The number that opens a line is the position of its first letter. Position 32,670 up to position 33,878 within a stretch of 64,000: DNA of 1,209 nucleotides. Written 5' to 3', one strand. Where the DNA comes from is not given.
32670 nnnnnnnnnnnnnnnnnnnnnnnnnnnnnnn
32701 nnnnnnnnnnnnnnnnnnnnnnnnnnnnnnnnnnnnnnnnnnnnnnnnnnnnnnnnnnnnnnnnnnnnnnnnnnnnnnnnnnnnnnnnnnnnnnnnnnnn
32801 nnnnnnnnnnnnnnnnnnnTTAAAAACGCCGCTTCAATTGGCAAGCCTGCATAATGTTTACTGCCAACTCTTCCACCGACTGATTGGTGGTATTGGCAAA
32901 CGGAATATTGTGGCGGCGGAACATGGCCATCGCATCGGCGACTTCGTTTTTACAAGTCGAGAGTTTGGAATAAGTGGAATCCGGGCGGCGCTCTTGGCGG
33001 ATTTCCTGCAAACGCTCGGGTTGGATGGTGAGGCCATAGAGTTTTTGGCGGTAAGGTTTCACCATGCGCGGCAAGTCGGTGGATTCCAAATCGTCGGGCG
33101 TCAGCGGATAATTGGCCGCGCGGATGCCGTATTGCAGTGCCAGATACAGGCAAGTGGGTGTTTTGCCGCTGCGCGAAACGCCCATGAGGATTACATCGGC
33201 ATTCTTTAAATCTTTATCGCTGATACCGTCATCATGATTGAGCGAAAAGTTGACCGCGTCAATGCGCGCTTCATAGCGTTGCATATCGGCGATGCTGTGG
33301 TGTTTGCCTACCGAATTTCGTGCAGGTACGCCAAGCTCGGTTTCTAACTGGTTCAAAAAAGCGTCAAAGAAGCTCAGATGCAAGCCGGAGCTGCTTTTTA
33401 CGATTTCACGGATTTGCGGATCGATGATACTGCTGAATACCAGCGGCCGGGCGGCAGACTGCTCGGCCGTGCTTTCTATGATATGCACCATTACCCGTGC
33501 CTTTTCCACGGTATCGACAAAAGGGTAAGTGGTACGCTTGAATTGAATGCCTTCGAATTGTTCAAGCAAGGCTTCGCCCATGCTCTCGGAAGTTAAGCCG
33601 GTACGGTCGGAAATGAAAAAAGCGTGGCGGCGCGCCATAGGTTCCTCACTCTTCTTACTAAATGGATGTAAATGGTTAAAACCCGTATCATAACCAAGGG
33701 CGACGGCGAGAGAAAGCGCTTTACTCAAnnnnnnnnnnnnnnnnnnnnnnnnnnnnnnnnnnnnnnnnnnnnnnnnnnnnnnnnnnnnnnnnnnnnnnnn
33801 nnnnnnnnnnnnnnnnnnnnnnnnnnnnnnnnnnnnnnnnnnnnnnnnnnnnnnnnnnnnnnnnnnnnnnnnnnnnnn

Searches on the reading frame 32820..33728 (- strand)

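Call 49: search_protein_families(library=pfam, proteins=[window:32820-33728:-], max_evalue=0.00001)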
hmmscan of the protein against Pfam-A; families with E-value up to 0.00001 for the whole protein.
window:32820-33728:- (302 aa): 1 family
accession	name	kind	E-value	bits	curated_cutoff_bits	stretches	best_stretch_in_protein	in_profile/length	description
PF03618.20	Kinase-PPPase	-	8.9e-78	261.9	23.5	1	37-293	2-256/256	Kinase/pyrophosphorylase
